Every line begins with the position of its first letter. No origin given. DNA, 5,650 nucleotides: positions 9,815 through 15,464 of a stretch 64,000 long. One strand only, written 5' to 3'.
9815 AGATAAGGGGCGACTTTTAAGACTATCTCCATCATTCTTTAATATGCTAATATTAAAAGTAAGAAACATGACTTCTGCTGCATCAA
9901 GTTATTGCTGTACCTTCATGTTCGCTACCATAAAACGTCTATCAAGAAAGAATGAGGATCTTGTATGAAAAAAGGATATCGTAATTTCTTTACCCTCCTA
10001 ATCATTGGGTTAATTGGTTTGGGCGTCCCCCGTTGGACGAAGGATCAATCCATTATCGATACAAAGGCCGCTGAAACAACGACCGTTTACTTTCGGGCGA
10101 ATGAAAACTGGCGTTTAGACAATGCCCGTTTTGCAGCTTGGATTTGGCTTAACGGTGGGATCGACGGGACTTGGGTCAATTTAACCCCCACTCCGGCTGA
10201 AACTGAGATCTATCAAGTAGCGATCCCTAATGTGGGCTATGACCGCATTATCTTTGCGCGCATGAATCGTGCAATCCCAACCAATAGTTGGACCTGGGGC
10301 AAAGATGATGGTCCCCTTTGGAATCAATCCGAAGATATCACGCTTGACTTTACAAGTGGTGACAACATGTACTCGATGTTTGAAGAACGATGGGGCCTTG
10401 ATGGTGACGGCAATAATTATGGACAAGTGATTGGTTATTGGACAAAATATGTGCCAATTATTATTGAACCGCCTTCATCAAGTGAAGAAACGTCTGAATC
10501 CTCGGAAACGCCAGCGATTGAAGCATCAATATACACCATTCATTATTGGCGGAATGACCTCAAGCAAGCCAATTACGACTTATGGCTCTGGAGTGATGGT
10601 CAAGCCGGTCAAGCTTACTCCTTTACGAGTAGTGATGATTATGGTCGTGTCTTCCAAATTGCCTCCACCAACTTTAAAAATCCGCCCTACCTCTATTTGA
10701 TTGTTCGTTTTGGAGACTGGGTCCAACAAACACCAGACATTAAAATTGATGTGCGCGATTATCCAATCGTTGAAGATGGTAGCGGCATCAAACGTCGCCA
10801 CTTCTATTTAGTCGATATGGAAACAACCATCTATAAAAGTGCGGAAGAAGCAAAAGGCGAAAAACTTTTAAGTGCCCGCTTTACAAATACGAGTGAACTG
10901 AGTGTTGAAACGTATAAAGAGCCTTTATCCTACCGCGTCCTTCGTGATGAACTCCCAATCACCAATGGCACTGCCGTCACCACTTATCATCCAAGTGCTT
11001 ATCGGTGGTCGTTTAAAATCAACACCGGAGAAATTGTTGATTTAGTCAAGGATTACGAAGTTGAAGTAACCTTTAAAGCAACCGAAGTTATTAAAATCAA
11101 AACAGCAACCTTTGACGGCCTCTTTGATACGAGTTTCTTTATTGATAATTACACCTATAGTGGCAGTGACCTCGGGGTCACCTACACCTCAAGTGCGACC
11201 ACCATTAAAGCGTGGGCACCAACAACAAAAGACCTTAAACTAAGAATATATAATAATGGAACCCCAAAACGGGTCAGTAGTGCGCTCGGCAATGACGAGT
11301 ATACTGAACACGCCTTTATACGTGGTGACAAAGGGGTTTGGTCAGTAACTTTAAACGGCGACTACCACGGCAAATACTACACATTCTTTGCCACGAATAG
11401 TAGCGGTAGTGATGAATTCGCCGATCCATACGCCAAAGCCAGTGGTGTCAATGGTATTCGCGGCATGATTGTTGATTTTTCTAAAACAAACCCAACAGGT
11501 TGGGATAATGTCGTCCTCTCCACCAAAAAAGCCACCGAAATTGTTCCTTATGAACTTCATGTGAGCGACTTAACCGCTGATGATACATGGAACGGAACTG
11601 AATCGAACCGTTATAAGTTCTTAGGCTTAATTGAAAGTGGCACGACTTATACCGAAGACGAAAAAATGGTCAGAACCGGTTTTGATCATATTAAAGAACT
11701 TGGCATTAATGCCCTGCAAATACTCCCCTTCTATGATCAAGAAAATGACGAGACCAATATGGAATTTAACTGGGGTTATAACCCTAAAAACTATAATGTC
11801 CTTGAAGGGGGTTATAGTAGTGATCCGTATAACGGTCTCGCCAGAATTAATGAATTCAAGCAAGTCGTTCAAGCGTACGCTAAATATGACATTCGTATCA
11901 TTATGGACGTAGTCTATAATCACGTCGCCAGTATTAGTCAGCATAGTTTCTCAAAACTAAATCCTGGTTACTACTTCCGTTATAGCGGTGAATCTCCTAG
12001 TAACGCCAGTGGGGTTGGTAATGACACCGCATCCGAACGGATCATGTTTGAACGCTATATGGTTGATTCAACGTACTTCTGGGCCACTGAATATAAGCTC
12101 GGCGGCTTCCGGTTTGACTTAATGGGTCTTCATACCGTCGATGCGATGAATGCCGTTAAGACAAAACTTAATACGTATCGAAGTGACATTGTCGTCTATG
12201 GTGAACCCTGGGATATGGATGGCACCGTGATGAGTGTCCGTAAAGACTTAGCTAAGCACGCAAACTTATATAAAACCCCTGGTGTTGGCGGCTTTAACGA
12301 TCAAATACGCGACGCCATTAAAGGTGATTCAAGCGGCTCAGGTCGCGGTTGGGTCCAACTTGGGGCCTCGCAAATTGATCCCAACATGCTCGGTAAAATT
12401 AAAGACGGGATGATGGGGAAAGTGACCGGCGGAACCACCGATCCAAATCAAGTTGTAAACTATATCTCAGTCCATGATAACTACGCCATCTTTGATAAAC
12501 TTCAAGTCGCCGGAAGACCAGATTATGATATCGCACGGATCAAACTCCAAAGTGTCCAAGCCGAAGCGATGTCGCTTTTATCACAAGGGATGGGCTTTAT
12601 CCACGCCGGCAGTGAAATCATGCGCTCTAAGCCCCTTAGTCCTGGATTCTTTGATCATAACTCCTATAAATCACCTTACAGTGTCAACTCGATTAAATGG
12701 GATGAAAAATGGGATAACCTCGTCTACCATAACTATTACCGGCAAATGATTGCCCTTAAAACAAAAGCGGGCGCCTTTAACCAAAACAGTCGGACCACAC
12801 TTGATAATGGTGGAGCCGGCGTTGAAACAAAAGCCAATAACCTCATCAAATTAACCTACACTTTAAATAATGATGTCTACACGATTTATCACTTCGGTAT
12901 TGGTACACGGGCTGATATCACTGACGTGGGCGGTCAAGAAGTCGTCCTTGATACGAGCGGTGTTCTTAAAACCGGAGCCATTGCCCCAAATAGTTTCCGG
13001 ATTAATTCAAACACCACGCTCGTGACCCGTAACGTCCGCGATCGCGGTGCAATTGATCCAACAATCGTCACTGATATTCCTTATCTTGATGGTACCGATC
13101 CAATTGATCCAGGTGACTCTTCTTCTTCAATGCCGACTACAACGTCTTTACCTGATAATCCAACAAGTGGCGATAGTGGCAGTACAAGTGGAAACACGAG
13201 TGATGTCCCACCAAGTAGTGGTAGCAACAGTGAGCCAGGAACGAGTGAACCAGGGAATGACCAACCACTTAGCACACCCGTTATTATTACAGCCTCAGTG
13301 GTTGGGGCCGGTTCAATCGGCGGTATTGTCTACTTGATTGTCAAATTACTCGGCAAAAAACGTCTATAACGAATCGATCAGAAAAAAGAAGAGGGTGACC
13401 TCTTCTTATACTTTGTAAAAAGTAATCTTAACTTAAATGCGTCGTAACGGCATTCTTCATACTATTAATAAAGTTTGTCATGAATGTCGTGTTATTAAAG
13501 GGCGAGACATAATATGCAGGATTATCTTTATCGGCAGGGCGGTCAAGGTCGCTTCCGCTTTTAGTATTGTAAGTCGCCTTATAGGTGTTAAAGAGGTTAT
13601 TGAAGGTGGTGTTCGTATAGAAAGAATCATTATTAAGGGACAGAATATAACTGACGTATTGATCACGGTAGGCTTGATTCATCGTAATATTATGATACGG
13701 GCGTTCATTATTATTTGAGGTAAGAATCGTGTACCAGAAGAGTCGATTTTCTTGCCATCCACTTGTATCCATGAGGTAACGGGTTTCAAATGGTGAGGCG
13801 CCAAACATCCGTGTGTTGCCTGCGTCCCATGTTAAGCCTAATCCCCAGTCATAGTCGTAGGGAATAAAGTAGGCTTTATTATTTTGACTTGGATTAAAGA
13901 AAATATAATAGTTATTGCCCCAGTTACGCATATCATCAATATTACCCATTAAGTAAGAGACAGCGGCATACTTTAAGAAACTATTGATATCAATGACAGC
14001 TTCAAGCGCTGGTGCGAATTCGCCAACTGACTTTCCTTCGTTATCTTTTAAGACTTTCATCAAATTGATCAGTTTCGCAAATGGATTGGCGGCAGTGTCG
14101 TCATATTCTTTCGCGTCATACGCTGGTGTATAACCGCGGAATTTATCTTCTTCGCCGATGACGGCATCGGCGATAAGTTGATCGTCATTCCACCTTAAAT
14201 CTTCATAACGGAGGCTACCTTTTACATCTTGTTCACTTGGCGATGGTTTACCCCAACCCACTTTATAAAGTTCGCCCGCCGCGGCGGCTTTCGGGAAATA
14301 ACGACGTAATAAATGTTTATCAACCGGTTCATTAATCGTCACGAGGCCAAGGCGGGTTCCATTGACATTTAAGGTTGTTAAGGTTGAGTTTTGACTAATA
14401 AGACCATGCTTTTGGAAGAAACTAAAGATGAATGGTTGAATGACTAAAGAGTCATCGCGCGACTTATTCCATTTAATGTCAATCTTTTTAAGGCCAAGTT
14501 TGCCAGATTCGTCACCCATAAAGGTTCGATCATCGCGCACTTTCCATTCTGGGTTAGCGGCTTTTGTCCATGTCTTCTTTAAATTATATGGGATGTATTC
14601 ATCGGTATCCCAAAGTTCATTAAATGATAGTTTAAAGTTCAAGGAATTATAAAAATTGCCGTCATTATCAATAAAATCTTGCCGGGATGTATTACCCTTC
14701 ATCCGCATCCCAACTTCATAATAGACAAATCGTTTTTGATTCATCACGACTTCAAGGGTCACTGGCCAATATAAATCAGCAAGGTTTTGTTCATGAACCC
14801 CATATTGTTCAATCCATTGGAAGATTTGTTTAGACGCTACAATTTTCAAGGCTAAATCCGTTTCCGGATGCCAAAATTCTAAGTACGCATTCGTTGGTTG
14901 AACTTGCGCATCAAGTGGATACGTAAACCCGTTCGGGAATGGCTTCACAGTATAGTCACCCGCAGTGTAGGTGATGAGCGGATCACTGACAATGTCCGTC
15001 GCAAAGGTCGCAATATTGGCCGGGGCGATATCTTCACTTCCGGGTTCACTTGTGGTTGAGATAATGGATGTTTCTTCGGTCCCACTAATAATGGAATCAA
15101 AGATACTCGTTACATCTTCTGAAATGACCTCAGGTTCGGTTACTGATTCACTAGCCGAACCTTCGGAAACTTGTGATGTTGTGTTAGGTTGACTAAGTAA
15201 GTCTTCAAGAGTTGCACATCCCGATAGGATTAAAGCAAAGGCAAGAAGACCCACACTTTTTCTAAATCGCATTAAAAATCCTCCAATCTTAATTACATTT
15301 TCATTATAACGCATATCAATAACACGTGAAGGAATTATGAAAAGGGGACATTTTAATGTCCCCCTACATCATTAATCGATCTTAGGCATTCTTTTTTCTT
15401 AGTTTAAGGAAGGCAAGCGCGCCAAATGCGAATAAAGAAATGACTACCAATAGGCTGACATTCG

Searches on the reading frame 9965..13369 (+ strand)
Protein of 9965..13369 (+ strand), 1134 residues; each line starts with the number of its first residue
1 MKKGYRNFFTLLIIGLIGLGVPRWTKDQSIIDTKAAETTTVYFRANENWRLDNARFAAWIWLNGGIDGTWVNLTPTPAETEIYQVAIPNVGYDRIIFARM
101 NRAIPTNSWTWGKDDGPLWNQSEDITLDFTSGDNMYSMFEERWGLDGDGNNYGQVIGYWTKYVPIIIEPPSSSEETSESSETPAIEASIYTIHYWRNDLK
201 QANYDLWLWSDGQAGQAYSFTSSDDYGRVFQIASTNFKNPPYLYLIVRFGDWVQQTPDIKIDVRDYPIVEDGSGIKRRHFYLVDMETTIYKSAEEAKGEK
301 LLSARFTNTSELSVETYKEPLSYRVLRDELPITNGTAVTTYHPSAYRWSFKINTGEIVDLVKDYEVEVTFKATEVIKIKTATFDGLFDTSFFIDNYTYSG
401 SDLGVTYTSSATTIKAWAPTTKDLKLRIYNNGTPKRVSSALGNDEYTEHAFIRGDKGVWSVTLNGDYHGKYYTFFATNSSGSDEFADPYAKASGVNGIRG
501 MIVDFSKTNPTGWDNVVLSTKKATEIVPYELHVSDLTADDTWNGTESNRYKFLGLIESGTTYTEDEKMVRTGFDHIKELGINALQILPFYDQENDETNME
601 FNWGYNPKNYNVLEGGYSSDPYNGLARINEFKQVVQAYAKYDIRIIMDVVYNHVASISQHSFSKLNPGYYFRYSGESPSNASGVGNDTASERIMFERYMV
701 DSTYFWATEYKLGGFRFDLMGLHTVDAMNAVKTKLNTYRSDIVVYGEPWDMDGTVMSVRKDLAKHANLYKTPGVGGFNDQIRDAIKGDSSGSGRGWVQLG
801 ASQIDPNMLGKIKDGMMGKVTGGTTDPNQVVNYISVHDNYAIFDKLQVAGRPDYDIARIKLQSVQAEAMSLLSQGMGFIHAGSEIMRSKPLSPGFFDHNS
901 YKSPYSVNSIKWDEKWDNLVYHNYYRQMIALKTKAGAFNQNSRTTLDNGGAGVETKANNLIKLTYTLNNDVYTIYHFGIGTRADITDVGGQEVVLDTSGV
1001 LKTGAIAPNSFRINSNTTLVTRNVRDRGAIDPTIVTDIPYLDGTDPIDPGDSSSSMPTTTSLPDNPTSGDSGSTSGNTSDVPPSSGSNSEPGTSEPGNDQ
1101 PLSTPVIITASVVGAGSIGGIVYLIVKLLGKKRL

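Call 25: search_protein_families(library=pfam, proteins=[window:9965-13369:+], max_evalue=0.0001)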
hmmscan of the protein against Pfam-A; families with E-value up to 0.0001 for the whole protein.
window:9965-13369:+ (1134 aa): 3 families
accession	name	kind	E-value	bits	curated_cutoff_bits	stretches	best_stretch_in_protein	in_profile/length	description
PF00128.31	Alpha-amylase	-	4.9e-08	33.1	22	1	573-656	25-94/446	Alpha amylase, catalytic domain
PF03714.20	PUD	-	1e-07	33.1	25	1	190-265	2-81/97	Bacterial pullanase-associated domain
PF02922.24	CBM_48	-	7.1e-07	29.9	22.4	1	403-490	2-83/83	Carbohydrate-binding module 48 (Isoamylase N-terminal domain)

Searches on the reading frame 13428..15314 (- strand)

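Call 16: search_protein_families(library=pfam, proteins=[window:13428-15314:-], max_evalue=0.001)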
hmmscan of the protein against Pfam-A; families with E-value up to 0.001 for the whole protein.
window:13428-15314:- (628 aa): 1 family
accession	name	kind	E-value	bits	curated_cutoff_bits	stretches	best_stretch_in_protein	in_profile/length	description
PF08757.17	CotH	-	6.3e-25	88.8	23.8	1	283-584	41-286/322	CotH kinase protein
